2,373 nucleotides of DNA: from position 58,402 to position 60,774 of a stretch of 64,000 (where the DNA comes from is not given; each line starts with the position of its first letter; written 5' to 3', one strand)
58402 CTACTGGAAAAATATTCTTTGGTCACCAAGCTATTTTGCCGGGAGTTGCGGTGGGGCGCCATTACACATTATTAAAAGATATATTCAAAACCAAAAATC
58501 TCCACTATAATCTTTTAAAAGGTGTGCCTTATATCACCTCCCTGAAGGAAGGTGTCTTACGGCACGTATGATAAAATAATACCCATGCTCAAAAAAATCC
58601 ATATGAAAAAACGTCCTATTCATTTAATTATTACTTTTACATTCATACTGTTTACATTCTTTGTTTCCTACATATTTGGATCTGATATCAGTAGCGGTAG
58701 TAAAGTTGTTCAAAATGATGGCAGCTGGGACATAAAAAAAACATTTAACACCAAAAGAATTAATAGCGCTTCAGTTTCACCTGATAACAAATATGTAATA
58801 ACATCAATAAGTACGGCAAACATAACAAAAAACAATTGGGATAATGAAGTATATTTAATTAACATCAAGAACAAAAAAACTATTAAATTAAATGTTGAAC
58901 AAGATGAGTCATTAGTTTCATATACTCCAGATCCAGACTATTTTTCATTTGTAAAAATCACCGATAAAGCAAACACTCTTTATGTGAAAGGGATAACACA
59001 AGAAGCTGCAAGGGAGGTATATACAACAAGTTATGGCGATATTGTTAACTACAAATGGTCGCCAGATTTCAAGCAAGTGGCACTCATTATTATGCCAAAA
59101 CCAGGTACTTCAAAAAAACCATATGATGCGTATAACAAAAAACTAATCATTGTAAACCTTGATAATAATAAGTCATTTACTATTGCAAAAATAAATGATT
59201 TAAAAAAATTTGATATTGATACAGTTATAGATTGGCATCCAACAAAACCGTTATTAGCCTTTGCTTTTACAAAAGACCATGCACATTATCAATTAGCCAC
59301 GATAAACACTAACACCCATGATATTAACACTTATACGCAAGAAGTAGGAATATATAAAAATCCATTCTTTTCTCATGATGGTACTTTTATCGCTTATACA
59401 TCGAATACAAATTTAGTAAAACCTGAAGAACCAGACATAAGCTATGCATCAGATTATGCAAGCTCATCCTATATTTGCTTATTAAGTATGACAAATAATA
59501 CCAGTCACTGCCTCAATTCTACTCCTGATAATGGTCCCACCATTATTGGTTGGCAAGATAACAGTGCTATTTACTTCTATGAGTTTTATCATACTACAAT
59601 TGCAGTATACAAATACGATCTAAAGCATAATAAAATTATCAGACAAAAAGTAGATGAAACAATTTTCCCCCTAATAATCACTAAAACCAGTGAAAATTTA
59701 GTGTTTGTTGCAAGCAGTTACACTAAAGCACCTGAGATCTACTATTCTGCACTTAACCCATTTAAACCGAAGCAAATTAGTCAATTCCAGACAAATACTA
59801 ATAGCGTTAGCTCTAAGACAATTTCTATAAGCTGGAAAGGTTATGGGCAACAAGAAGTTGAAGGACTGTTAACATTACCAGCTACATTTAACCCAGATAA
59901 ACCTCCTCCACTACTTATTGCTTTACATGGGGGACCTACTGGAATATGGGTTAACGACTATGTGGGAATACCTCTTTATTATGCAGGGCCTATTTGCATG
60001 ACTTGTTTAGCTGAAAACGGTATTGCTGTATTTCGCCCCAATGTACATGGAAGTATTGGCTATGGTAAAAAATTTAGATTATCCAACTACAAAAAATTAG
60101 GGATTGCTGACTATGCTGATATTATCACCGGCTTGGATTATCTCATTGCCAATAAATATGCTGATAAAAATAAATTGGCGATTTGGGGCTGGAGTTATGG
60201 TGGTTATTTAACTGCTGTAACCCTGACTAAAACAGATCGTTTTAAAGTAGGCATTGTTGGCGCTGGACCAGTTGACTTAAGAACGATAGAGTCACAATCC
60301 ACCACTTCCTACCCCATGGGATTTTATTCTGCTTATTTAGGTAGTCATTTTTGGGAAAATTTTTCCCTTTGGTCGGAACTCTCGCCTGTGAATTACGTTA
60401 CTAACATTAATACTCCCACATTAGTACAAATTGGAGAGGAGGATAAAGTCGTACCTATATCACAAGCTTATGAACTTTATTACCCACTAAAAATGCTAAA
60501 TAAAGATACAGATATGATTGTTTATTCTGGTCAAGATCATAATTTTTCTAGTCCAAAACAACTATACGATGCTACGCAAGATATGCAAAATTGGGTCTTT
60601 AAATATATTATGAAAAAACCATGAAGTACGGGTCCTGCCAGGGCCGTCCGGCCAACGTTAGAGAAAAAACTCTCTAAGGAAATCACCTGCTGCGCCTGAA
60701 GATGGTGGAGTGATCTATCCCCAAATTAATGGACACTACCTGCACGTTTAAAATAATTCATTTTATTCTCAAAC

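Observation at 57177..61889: Two identical IS3-family copies in direct orientation bracket an S9 peptidase gene (composite-transposon-like unit)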

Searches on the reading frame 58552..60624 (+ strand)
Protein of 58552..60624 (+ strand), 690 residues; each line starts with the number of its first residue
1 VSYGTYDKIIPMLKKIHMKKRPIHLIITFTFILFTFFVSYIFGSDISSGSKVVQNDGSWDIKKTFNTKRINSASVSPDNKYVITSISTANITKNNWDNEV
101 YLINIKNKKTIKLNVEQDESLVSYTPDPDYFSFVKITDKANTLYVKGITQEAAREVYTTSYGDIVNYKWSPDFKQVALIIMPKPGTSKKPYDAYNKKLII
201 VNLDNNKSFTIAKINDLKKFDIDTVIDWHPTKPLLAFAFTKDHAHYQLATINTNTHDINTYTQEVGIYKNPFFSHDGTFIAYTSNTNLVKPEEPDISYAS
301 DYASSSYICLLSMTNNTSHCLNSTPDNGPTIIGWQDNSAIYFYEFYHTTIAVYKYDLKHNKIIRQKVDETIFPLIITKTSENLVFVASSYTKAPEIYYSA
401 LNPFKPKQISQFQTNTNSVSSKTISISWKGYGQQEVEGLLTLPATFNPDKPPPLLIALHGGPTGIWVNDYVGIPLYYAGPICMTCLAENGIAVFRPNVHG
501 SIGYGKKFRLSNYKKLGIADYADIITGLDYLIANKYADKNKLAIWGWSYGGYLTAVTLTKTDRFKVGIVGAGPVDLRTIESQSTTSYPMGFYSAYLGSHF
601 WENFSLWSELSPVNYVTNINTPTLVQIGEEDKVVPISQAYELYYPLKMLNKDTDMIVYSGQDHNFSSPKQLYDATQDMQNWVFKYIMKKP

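Call 5: search_protein_families(library=pfam, proteins=[window:58552-60624:+])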
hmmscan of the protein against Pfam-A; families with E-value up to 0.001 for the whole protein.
window:58552-60624:+ (690 aa): 6 families
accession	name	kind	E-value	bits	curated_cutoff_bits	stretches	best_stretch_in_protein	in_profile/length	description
PF00326.27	Peptidase_S9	-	3.5e-46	157.8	22.6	1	485-686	9-210/213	Prolyl oligopeptidase family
PF20434.5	BD-FAE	-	1.4e-14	54.6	26.8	1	508-643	55-212/215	BD-FAE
PF01738.24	DLH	-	4.4e-08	33.4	21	1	526-681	83-206/217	Dienelactone hydrolase family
PF12146.15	Hydrolase_4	-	7.8e-07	29.1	27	0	616-664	187-233/239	Serine aminopeptidase, S33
PF07859.19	Abhydrolase_3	-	2e-05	24.9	25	1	520-665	48-208/210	alpha/beta hydrolase fold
PF00561.26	Abhydrolase_1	-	3.3e-05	24.1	25.8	0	453-559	1-88/245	alpha/beta hydrolase fold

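Call 13: find_homologous_proteins(query=window:58585-60624:+)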
Query window:58585-60624:+ (679 aa): 16 proteins with E <= 0.001 among 6214 candidates.
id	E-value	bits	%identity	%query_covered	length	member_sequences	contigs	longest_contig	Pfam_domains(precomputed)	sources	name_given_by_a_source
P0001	0.0e+0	1546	100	99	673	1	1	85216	PF00326.28,PF07859.20,PF01738.25,PF26550.2,PF12146.16,PF20434.6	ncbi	-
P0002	2.5e-182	626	47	94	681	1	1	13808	PF00326.28,PF25174.2,PF26549.1,PF12697.14,PF01738.25,PF26550.2,PF07676.19,PF20434.6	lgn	-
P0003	6.5e-63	231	27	93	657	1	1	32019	PF02129.25,PF00326.28,PF26549.1,PF00930.28,PF01738.25,PF26550.2,PF00561.27,PF07676.19,PF20434.6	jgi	jgi:dipeptidyl aminopeptidase/acylaminoacyl peptidase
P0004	3.6e-60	222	30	95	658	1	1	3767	PF02129.25,PF00326.28,PF26549.1,PF00930.28,PF01738.25,PF26550.2,PF07676.19,PF12146.16,PF02230.23,PF20434.6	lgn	-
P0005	1.7e-59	220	26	92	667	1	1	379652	PF00326.28,PF25174.2,PF26549.1,PF00930.28,PF23381.2,PF12894.14,PF26550.2,PF19283.5,PF07676.19,PF20434.6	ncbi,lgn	-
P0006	1.6e-57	213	25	93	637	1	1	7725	PF00326.28,PF25174.2,PF26549.1,PF00930.28,PF12697.14,PF01738.25,PF26550.2,PF02897.22,PF07676.19,PF02230.23,PF20434.6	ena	-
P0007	4.0e-57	212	27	92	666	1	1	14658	PF00326.28,PF25174.2,PF26549.1,PF00930.28,PF26550.2,PF07676.19,PF20434.6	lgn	-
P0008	1.4e-55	207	25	92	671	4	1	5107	PF00326.28,PF26549.1,PF00930.28,PF26550.2,PF19283.5,PF07676.19,PF20434.6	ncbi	-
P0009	3.0e-53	199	32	61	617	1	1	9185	PF02129.25,PF00326.28,PF26549.1,PF01738.25,PF26550.2,PF00561.27,PF07676.19,PF20434.6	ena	-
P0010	4.1e-41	159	24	94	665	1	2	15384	PF00326.28,PF07859.20,PF12740.15,PF25174.2,PF26549.1,PF01738.25,PF26550.2,PF07676.19,PF12146.16,PF20434.6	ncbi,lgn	-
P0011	2.9e-18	84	32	34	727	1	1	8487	PF02129.25,PF00326.28,PF26549.1,PF00930.28,PF01738.25,PF26550.2,PF00561.27,PF07676.19,PF12146.16,PF20434.6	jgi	jgi:dipeptidyl-peptidase 4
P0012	1.0e-16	79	32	33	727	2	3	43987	PF02129.25,PF00326.28,PF26549.1,PF00930.28,PF01738.25,PF26550.2,PF07676.19,PF12146.16,PF20434.6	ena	-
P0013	1.7e-13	68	27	38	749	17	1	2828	PF02129.25,PF00326.28,PF26549.1,PF00930.28,PF01738.25,PF26550.2,PF07676.19,PF12146.16,PF20434.6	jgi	jgi:dipeptidyl aminopeptidase/acylaminoacyl peptidase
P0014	2.2e-12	64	26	43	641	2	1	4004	PF00326.28,PF07859.20,PF01738.25,PF00561.27,PF12146.16,PF20434.6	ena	-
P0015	4.8e-10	57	27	35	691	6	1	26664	PF02129.25,PF00756.27,PF00326.28,PF26549.1,PF00930.28,PF05577.19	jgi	jgi:dipeptidyl-peptidase 4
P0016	2.4e-5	41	24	42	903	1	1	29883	PF02129.25,PF00326.28,PF12697.14,PF01738.25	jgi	jgi:dienelactone hydrolase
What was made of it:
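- Checked: The 690-aa ORF 58552-60624 is an S9 peptidase (PF00326, 3.5e-46, call 5), and the product held in the database starts at 58603 (673 aa, P0001, call 13).
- The peptidase is phylogenetically isolated: one homologue at 47% identity, the rest at 32% or less (call 13).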

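Call 16: find_encoding_contigs(protein=P0001, flank=10000)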
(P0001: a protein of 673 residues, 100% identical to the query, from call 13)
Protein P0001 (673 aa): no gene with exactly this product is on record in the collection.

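Call 17: find_encoding_contigs(protein=P0002, flank=10000)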
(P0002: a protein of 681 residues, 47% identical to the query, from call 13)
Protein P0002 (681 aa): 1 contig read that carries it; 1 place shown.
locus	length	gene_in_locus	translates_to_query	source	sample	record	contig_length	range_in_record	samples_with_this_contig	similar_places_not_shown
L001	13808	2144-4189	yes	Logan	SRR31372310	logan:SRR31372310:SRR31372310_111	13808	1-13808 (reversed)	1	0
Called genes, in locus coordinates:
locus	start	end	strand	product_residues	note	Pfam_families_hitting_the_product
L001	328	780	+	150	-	-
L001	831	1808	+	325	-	-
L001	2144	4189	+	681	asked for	PF26549:Tricorn_N (faint), PF25174:Beta-prop_THOC3 (faint), PF26550:Tricorn_2nd, PF07676:PD40 (weak), PF12697:Abhydrolase_6 (weak), PF00326:Peptidase_S9, PF01738:DLH (faint), PF20434:BD-FAE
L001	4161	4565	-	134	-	-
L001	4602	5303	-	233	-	PF00149:Metallophos, PF12850:Metallophos_2 (faint)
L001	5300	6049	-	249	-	PF05209:MinC_N, PF03775:MinC_C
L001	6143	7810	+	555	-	PF00501:AMP-binding, PF13193:AMP-binding_C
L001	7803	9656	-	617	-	PF07504:FTP (weak), PF01447:Peptidase_M4, PF02868:Peptidase_M4_C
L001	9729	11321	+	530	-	-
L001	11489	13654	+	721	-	PF20009:GEVED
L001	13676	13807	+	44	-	?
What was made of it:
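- The only closer homologue (47% identity) lies in an IS-free context (call 17).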

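Call 24: search_protein_families(library=ncbifam, proteins=[window:58585-60624:+], max_evalue=0.01)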
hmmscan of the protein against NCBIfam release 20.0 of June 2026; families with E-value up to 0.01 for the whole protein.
window:58585-60624:+ (679 aa): 7 families
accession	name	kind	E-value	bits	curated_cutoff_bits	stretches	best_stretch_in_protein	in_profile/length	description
NF053518.1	DipepPtdsDpp5Prph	equivalog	1.7e-40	139.2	900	2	235-674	230-653/655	dipeptidyl-peptidase Dpp5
NF033523.0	lasso_peptidase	equivalog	2.3e-23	82.8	400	2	473-659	430-621/638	Atxe2 family lasso peptide isopeptidase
NF047920.1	lactonase_UilS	equivalog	3.9e-06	26.8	400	0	600-641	211-252/285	UilS family quorum-quenching N-acyl-homoserine lactonase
TIGR02800.1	propeller_TolB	equivalog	1e-05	24.7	343.15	0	216-274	241-298/418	Tol-Pal system beta propeller repeat protein TolB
NF050058.1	e_dPHAscl_type1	hypoth_equivalog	1.3e-05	24.9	150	1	429-630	12-199/276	extracellular catalytic domain type 1 short-chain-length polyhydroxyalkanoate depolymerase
NF050057.1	e_dPHAmcl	equivalog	0.0057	16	270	0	610-670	192-247/252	extracellular medium-chain-length polyhydroxyalkanoate depolymerase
NF050089.1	i_nPHAscl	equivalog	0.0085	15.2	300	0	603-652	224-270/288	intracellular short-chain-length polyhydroxyalkanoate depolymerase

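Call 47: search_solved_structures(query=window:58603-60624:+, max_evalue=0.00001)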
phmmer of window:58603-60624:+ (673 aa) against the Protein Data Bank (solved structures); distinct sequences matched with E-value up to 0.00001: 92 (the best 60 are shown).
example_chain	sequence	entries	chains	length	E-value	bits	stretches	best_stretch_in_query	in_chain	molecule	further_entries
8wt1_A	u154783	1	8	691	3.6e-27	98.2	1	319-665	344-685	S9 family peptidase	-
4hxe_B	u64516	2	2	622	1.4e-23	86.3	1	417-648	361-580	Putative uncharacterized protein PH0594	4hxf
4hxg_A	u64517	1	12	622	3.5e-23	85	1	417-648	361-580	Putative uncharacterized protein PH0594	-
5l8s_A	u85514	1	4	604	5.5e-23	84.3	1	277-651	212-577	Amino acyl peptidase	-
7ep9_G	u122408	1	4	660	2.4e-21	78.9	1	418-669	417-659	S9 family peptidase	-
8hay_A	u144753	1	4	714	3e-18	68.7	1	333-648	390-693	btDPP4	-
7y4g_A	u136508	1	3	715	3e-18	68.7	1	333-648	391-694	btDPP4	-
7y4f_A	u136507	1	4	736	3.3e-18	68.6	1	333-648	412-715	Dipeptidyl peptidase IV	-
2d5l_A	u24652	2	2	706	1.5e-17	66.4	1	415-560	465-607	dipeptidyl aminopeptidase IV, putative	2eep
2z3w_A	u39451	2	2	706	2.9e-17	65.4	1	415-558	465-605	Dipeptidyl aminopeptidase IV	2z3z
7px8_A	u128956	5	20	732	3e-17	65.4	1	416-664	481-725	Acylamino-acid-releasing enzyme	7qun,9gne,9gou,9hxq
2dcm_A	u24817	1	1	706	3.9e-17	65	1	415-560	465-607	dipeptidyl aminopeptidase IV, putative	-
7c72_A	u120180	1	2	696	8.6e-16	60.6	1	433-649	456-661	Prolyl oligopeptidase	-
5yzm_A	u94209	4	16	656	4.4e-15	58.2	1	421-649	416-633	Acyl-peptide hydrolase, putative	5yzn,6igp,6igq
6y0f_A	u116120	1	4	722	1.2e-14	56.8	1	423-650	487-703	Prolyl endopeptidase FAP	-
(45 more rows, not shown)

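Call 61: predict_structure(alignment_id=A1)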
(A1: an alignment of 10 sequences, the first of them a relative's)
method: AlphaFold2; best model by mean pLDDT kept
length: 673 residues; sequences in the alignment: 10
mean_pLDDT: 76.9   pTM: 0.80
mean pLDDT of the five models: 76.9, 75.7, 75.6, 75.6, 74.5
residues with pLDDT >= 90: 161; 70-90: 331; 50-70: 108; < 50: 73
segments of 3 or more residues with pLDDT < 50: 1-5, 22-40, 169-174, 189-201, 273-287, 457-461, 566-572
pLDDT, mean of each block of 10 residues (from residue 1): 48 64 37 29 75 85 90 83 91 83 80 88 87 87 86 92 70 59 73 43 77 93 76 87 76 91 84 43 50 91 76 85 86 86 84 76 86 84 87 76 77 82 89 93 67 57 77 89 69 61 79 95 91 71 84 76 51 57 76 77 88 79 88 91 78 86 89 49
secondary structure, 60 per line:
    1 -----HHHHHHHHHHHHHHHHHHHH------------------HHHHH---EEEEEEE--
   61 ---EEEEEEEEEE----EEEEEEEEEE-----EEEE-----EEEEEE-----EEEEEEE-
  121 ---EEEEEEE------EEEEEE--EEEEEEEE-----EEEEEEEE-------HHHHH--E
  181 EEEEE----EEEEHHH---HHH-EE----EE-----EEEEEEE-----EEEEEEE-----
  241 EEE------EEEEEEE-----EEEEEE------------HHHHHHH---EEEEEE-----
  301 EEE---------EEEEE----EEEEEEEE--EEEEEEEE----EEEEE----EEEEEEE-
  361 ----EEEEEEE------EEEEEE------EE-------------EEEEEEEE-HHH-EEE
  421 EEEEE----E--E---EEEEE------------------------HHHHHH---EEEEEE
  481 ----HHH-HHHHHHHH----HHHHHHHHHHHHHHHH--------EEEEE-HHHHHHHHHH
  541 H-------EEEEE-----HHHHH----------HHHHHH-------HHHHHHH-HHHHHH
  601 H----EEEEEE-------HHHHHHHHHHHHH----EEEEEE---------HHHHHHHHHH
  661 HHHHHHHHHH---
elements in order (helices of 4 or more, strands of 3 or more residues): H6-25 H44-48 E52-58 E64-73 E78-87 E93-96 E102-107 E113-119 E124-130 E137-142 E145-152 E158-165 H173-177 E180-185 E190-193 E217-223 E229-235 E241-243 E250-256 E262-267 H280-286 E290-295 E301-303 E313-317 E322-329 E332-339 E344-348 E353-359 E365-371 E378-383 E405-412 E418-425 E437-441 H466-471 E475-480 H489-496 H501-516 E525-529 H531-541 E549-553 H559-563 H574-579 H587-593 H595-601 E606-611 H619-631 E636-641 H651-670
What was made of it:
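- On Peptidase family S9 (prolyl oligopeptidase clan SC): The model is all-beta over residues 50-385, pTM 0.80 (call 61).
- Checked: The model has a TM helix at 6-25, an all-beta N-terminal domain and an alpha/beta C-terminal domain (pTM 0.80, call 61).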

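Call 63: fold_search(model_id=the predicted structure, library=pdb)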
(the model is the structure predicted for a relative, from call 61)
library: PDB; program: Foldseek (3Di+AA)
matches with E <= 10: 1874; with E <= 0.001: 1484
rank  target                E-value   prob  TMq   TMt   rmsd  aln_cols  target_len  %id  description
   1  8wt1_D                5.4e-43  1.00  0.79  0.81   3.7       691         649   17  Crystal structure of S9 carboxypeptidase from Geobacillus sterothermophilus (released 2024-03-13)
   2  8wt1_F                3.7e-42  1.00  0.80  0.83   3.5       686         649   17  Crystal structure of S9 carboxypeptidase from Geobacillus sterothermophilus (released 2024-03-13)
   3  8wt1_C                5.8e-42  1.00  0.80  0.82   3.6       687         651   17  Crystal structure of S9 carboxypeptidase from Geobacillus sterothermophilus (released 2024-03-13)
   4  8wt1_G                8.5e-42  1.00  0.79  0.82   3.6       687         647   17  Crystal structure of S9 carboxypeptidase from Geobacillus sterothermophilus (released 2024-03-13)
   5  8wt1_A                1.0e-41  1.00  0.79  0.82   3.8       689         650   17  Crystal structure of S9 carboxypeptidase from Geobacillus sterothermophilus (released 2024-03-13)
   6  8wt1_H                3.2e-41  1.00  0.80  0.82   3.7       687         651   17  Crystal structure of S9 carboxypeptidase from Geobacillus sterothermophilus (released 2024-03-13)
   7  7ep9_A                5.9e-40  1.00  0.78  0.79   4.1       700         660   19  The structure of carboxypeptidase from Fusobacterium nucleatum (released 2021-10-27)
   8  4hxg_B                1.8e-37  1.00  0.76  0.84   3.4       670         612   18  Pyrococcus horikoshii acylaminoacyl peptidase (orthorhombic crystal form) (released 2013-05-08)
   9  4hxf                  1.9e-37  1.00  0.76  0.84   3.4       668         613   18  Acylaminoacyl peptidase in complex with Z-Gly-Gly-Phe-chloromethyl ketone (released 2013-05-08)
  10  4hxg_F                6.0e-37  1.00  0.76  0.83   3.4       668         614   17  Pyrococcus horikoshii acylaminoacyl peptidase (orthorhombic crystal form) (released 2013-05-08)
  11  4hxg_H                1.2e-36  1.00  0.76  0.83   3.6       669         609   17  Pyrococcus horikoshii acylaminoacyl peptidase (orthorhombic crystal form) (released 2013-05-08)
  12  4hxg_J                1.2e-36  1.00  0.76  0.83   3.5       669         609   17  Pyrococcus horikoshii acylaminoacyl peptidase (orthorhombic crystal form) (released 2013-05-08)
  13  4hxg_E                2.1e-36  1.00  0.76  0.83   3.6       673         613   18  Pyrococcus horikoshii acylaminoacyl peptidase (orthorhombic crystal form) (released 2013-05-08)
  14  4hxe                  6.8e-36  1.00  0.76  0.83   3.4       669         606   17  Pyrococcus horikoshii acylaminoacyl peptidase (uncomplexed) (released 2013-05-08)
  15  4hxg_I                1.5e-35  1.00  0.76  0.84   3.4       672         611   18  Pyrococcus horikoshii acylaminoacyl peptidase (orthorhombic crystal form) (released 2013-05-08)
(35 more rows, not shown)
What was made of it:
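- On Peptidase family S9 (prolyl oligopeptidase clan SC): Full-length Foldseek matches to S9 peptidases have TM about 0.8 (call 63).
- Checked: It matches full-length S9 peptidases with TM about 0.8 (call 63).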
